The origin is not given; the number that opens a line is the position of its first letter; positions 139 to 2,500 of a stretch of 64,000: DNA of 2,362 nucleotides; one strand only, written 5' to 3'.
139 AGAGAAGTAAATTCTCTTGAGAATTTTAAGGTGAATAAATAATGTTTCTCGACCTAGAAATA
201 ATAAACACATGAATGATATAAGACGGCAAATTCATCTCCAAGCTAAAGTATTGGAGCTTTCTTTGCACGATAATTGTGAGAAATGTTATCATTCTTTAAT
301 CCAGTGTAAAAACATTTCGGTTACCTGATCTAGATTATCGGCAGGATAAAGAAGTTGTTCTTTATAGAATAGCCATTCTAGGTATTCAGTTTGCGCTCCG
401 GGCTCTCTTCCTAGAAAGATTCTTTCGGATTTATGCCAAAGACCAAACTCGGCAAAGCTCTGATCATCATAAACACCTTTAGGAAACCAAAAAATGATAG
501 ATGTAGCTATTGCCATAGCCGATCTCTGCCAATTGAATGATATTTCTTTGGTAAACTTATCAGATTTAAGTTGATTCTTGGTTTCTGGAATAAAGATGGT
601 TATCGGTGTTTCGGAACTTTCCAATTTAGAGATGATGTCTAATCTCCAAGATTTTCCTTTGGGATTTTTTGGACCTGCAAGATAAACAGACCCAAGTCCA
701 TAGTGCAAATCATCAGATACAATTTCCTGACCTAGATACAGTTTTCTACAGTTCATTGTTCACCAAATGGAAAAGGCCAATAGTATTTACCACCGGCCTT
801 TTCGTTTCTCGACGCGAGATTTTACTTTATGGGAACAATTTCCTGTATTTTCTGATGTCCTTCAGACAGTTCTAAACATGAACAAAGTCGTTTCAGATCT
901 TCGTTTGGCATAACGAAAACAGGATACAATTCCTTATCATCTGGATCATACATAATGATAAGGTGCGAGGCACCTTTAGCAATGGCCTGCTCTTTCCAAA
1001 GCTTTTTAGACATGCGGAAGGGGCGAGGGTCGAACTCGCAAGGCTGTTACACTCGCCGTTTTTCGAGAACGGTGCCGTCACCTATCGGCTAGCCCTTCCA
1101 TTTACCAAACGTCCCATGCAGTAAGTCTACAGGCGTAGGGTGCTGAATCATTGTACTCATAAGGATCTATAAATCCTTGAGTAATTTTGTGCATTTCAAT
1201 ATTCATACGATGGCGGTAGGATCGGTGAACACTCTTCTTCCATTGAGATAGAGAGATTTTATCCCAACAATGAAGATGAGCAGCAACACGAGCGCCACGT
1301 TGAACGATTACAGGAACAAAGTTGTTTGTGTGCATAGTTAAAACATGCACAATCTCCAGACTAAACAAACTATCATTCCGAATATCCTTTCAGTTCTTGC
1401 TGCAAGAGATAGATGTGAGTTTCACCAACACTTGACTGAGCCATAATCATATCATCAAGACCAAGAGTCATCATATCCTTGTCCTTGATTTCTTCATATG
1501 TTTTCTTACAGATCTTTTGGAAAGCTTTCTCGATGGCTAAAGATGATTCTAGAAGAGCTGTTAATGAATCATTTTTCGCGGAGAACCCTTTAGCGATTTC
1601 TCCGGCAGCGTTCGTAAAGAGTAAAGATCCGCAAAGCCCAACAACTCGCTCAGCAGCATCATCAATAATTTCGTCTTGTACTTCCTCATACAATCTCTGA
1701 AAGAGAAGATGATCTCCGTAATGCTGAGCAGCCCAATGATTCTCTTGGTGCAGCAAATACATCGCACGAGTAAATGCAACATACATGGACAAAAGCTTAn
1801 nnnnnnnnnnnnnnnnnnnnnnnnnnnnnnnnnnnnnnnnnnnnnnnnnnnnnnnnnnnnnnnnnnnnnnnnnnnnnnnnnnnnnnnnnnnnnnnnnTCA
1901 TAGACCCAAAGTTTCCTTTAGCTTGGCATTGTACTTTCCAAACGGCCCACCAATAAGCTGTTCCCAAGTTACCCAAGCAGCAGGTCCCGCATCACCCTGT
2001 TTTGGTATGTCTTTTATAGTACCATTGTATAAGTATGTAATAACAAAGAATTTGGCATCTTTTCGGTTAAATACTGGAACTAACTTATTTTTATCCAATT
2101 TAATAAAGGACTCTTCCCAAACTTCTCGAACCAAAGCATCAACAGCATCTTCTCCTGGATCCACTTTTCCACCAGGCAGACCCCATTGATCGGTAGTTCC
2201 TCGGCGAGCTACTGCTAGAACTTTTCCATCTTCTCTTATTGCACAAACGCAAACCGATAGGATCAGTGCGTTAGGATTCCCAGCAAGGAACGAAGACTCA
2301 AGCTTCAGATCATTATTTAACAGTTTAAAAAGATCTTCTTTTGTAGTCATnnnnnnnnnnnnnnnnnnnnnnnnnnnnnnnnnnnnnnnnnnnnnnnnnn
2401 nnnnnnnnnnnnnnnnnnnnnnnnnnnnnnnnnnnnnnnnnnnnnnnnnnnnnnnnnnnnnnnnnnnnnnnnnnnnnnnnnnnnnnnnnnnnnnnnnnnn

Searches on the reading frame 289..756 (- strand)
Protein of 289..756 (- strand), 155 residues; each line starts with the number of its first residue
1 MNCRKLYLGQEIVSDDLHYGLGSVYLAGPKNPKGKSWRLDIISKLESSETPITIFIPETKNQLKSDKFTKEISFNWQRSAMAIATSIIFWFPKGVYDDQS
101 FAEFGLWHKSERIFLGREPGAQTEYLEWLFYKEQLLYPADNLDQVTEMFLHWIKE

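Call 58: search_protein_families(library=pfam, alignment_id=A3, max_evalue=0.0001)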
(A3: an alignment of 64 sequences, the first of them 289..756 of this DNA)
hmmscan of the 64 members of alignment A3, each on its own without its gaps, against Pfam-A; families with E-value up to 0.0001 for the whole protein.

A. member 1, window:289-756:- (155 aa): 1 family
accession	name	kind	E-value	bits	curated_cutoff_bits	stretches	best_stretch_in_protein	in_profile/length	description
PF15891.11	Nuc_deoxyri_tr2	-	1.3e-10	41.9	30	1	23-113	3-97/105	Nucleoside 2-deoxyribosyltransferase like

B. families by the number of members that match (of 64 scanned): 15 families
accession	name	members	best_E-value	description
PF13392.12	HNH_3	3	4.8e-06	HNH endonuclease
PF15891.11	Nuc_deoxyri_tr2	2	5e-36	Nucleoside 2-deoxyribosyltransferase like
PF02562.22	PhoH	1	8.1e-29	PhoH-like protein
PF00528.27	BPD_transp_1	1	8.8e-17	Binding-protein-dependent transport system inner membrane component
PF00293.34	NUDIX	1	1.9e-16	NUDIX domain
PF04193.19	PQ-loop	1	3.9e-09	PQ loop repeat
PF22785.1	Tc-R-P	1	5.5e-09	Polymorphic toxin system, DSP-PTPase phosphatase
PF14528.11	LAGLIDADG_3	1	3.3e-08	LAGLIDADG-like domain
PF00782.25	DSPc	1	1.2e-07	Dual specificity phosphatase, catalytic domain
PF01966.28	HD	1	1.3e-06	HD domain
PF01928.26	CYTH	1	1.8e-06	CYTH domain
PF00856.33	SET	1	6.4e-06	SET domain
PF19174.5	DUF5856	1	6.8e-06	Family of unknown function (DUF5856)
PF22784.1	PTP-SAK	1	1.2e-05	Swiss Army Knife protein, DSP-PTPase phosphatase domain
PF13604.12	AAA_30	1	3.7e-05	AAA domain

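Call 77: search_protein_families(library=ncbifam, proteins=[window:289-756:-], max_evalue=0.001)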
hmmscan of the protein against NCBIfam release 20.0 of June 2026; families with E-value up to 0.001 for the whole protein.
window:289-756:- (155 aa): 0 families

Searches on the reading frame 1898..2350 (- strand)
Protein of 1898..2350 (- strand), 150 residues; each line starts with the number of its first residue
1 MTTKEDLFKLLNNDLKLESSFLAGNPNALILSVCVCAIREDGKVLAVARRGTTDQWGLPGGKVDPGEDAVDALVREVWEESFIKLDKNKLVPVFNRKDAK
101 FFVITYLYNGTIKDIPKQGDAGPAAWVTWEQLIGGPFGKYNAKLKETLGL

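Call 77: search_protein_families(library=ncbifam, proteins=[window:1898-2350:-], max_evalue=0.001)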
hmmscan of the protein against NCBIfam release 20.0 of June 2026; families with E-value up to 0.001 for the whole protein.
window:1898-2350:- (150 aa): 16 families
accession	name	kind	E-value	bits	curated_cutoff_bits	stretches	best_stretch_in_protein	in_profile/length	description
NF006530.0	PRK08999.1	equivalog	2.9e-09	36.4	245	1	31-89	6-68/315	Nudix family hydrolase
NF007834.0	PRK10546.1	equivalog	2e-08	34.2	156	1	31-91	4-67/135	pyrimidine (deoxy)nucleoside triphosphate diphosphatase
TIGR00586.1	mutt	equivalog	2.8e-08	33.8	97.9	1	32-147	6-126/129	8-oxo-dGTP diphosphatase MutT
NF041652.1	Nud_hyd_Dein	equivalog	1.5e-07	31.8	200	1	35-92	18-81/152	Nudix hydrolase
NF008044.0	PRK10776.1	equivalog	2.8e-07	30.5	148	1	31-145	4-123/130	8-oxo-dGTP diphosphatase MutT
NF052459.1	OxoGTPPhMutT1Mycb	equivalog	1.6e-06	27.5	475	1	44-81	19-56/292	8-oxo-(d)GTP phosphatase MutT1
NF001937.0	PRK00714.1-4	equivalog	3.1e-06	26.9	139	1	31-86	9-63/161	RNA pyrophosphohydrolase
NF006961.0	PRK09438.1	equivalog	6.6e-06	25.6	103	1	32-90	10-68/151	dihydroneopterin triphosphate diphosphatase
NF001938.0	PRK00714.1-5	equivalog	1e-05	24.9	116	1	33-83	16-74/172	RNA pyrophosphohydrolase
TIGR02705.1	nudix_YtkD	equivalog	2e-05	24.2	154.4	1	57-114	48-105/156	RNA deprotection pyrophosphohydrolase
NF012016.0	PRK15472.1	equivalog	2.2e-05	24.2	95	1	38-100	11-77/141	nucleoside triphosphatase NudI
NF001934.0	PRK00714.1-1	equivalog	6.3e-05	22.5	241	1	33-89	11-66/176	RNA pyrophosphohydrolase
NF003786.0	PRK05379.1-2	equivalog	0.00011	21.5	397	1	38-87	225-276/354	bifunctional nicotinamide-nucleotide adenylyltransferase/Nudix hydroxylase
NF001936.0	PRK00714.1-3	equivalog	0.00012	22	118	1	40-80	21-61/155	RNA pyrophosphohydrolase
NF003788.0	PRK05379.1-5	equivalog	0.00022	20.6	354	1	37-88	219-272/351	bifunctional nicotinamide-nucleotide adenylyltransferase/Nudix hydroxylase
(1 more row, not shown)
